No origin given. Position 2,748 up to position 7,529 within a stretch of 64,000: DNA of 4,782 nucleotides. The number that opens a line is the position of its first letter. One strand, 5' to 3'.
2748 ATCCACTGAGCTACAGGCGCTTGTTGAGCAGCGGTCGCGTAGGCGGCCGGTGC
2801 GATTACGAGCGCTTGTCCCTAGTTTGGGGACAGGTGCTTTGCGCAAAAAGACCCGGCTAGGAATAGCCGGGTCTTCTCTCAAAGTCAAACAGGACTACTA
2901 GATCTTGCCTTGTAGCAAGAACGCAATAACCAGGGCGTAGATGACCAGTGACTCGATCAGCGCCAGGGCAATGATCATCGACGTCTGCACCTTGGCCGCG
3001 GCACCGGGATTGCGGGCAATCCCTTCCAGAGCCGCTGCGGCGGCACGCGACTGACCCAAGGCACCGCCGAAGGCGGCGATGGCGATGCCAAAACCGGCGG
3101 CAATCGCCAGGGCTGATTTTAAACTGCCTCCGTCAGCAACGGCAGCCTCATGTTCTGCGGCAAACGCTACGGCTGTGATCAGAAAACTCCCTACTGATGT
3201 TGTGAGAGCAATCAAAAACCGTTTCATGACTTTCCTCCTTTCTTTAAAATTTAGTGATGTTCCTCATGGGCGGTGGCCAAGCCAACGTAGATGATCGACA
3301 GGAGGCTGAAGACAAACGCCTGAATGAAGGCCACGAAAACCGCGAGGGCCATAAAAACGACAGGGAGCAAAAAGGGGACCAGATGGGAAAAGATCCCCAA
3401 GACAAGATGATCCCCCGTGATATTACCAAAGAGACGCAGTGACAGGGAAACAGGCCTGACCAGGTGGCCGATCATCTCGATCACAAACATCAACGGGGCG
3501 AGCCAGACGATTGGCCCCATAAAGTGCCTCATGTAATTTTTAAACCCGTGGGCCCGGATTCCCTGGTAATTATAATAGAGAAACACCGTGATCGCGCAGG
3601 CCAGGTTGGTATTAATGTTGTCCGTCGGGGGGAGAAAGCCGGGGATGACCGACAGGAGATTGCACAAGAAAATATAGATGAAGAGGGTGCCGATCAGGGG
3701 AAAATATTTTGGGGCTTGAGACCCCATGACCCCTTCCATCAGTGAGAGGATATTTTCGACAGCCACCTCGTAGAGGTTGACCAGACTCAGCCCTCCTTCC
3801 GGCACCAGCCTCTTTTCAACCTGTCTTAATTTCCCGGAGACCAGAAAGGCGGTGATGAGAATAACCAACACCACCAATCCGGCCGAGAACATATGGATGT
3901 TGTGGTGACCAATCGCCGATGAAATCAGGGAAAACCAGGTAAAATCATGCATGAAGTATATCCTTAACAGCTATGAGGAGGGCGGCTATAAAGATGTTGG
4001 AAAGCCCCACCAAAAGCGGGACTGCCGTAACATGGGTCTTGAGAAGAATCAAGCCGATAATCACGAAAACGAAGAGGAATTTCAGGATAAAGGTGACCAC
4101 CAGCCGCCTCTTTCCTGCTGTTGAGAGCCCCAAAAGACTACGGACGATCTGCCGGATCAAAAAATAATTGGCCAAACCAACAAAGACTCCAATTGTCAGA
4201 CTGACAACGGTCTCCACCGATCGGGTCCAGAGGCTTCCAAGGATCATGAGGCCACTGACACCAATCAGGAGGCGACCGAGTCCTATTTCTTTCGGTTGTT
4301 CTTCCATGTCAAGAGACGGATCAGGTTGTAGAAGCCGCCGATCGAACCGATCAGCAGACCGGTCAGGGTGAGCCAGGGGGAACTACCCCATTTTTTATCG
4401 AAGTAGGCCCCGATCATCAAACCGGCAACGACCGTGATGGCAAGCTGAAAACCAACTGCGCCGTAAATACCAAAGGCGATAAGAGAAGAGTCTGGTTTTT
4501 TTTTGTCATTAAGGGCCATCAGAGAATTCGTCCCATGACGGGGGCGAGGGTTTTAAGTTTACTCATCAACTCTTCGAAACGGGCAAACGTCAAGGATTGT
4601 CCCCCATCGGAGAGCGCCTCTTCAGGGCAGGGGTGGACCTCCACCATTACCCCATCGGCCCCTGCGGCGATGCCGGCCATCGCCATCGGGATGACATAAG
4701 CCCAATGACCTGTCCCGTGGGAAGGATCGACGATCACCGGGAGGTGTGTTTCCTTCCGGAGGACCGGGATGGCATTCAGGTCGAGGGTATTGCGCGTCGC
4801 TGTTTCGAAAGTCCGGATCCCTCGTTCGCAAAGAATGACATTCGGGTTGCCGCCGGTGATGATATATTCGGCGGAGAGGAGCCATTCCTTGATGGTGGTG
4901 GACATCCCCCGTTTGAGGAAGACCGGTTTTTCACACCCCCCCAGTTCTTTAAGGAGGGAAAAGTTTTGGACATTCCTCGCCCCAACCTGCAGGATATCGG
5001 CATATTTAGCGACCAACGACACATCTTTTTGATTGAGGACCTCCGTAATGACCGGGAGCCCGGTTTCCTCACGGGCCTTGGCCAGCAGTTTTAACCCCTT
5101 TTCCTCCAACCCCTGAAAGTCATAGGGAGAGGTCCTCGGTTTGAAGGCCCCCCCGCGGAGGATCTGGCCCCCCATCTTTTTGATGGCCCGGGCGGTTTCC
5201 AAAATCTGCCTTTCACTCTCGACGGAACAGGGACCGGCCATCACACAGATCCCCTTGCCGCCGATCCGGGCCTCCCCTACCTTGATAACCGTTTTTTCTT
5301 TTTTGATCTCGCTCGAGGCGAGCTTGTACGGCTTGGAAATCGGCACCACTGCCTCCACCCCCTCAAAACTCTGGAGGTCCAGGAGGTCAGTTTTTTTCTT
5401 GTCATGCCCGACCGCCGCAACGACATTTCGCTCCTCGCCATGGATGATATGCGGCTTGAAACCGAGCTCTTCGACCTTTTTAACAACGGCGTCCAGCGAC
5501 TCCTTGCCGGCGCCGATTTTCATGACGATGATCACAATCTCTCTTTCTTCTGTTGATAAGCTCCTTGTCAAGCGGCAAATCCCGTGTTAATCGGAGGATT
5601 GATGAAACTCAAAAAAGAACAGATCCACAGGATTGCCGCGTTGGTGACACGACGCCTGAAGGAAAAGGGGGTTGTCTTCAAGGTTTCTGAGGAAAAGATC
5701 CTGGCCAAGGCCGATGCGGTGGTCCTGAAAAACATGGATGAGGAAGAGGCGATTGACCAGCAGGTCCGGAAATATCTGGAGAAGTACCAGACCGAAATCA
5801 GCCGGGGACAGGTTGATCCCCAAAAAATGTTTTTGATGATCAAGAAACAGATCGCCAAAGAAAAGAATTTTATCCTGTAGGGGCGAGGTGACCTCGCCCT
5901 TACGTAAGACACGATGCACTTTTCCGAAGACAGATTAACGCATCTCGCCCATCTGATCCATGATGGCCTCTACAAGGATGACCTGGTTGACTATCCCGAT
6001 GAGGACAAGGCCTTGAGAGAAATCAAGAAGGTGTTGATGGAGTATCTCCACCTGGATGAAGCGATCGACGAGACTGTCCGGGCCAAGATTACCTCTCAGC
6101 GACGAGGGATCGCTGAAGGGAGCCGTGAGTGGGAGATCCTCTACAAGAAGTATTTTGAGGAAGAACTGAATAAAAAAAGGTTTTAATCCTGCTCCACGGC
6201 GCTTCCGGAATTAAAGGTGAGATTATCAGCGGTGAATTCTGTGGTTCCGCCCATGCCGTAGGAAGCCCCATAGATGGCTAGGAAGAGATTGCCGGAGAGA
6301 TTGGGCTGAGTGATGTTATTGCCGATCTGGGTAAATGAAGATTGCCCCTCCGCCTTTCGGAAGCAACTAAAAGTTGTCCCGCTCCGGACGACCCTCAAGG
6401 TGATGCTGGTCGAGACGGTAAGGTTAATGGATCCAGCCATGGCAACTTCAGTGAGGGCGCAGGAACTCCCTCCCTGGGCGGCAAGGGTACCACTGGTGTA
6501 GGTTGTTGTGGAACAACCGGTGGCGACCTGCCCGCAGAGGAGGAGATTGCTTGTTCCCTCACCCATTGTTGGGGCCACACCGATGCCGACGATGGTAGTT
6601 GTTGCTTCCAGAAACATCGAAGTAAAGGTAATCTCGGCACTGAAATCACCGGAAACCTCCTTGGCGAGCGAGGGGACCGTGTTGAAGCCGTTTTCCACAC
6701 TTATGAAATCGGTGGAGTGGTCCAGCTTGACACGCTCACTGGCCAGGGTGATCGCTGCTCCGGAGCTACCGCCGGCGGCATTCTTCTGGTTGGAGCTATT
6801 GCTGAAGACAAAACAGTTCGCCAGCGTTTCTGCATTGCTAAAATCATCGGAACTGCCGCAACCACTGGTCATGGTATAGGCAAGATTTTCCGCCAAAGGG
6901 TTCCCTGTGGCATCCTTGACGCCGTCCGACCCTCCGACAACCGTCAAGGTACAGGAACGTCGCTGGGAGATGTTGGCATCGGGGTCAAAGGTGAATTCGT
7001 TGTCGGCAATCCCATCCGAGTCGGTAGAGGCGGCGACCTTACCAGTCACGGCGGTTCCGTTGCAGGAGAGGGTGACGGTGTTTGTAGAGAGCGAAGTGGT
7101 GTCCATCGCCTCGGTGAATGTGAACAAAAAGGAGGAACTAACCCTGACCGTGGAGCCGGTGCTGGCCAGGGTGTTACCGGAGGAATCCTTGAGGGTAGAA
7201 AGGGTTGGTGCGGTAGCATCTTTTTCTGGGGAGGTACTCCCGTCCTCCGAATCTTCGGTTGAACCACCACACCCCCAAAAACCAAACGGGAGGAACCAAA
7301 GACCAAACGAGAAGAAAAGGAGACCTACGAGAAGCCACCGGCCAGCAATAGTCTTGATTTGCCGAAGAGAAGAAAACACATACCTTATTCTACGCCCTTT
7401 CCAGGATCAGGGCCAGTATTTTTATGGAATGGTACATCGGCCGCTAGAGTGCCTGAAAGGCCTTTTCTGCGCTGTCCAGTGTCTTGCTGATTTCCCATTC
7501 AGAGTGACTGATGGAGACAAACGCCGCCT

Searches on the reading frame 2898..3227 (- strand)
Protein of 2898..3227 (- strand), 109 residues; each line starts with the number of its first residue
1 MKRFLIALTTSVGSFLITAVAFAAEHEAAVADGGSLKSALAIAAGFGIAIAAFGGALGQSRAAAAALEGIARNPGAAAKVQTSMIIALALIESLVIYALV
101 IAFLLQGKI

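Call 47: search_protein_families(library=pfam, proteins=[window:2898-3227:-], max_evalue=0.01)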
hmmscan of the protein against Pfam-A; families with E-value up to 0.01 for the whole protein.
window:2898-3227:- (109 aa): 1 family
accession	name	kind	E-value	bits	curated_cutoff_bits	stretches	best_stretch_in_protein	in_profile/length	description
PF00137.26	ATP-synt_C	-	1.2e-15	58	24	1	42-105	1-60/60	ATP synthase subunit C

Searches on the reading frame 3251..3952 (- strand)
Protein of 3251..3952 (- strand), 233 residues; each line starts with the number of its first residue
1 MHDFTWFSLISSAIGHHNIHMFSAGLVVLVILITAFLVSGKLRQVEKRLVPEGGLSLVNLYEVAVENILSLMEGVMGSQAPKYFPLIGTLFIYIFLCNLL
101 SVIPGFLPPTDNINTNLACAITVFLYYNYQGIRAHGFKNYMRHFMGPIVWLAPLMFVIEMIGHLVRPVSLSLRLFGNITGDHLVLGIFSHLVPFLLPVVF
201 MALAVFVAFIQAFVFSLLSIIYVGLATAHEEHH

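Call 47: search_protein_families(library=pfam, proteins=[window:3251-3952:-], max_evalue=0.01)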
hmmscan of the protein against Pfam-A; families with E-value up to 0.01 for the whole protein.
window:3251-3952:- (233 aa): 1 family
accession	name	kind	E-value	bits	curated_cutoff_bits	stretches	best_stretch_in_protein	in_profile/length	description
PF00119.25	ATP-synt_A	-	7.9e-51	173.4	33.9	1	27-223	7-216/217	ATP synthase A chain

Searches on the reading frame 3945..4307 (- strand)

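Call 47: search_protein_families(library=pfam, proteins=[window:3945-4307:-], max_evalue=0.01)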
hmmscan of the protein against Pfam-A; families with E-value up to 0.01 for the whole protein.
window:3945-4307:- (120 aa): 1 family
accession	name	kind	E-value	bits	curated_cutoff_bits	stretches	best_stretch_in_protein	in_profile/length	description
PF03899.21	ATP-synt_I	-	0.00067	20.5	25.1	1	16-103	8-99/99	ATP synthase I chain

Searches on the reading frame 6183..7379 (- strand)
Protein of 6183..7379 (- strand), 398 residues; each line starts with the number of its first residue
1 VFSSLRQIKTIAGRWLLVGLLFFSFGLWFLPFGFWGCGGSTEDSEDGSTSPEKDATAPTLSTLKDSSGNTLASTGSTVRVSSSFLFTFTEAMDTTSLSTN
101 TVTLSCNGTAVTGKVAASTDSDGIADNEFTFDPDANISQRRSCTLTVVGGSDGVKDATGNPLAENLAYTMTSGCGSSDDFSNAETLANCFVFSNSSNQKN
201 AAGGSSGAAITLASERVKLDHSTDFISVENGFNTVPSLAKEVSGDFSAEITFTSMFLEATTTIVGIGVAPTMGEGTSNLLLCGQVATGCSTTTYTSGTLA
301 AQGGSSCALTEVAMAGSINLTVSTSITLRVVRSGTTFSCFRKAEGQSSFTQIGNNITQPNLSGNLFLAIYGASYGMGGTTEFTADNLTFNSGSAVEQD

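Call 74: search_protein_families(library=pfam, proteins=[window:6183-7379:-], max_evalue=0.001)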
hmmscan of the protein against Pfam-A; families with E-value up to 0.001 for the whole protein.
window:6183-7379:- (398 aa): 1 family
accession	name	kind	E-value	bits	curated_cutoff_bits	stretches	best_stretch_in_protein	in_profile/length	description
PF13205.12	Big_5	-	9.3e-08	33.2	23.6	1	75-169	16-102/105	Bacterial Ig-like domain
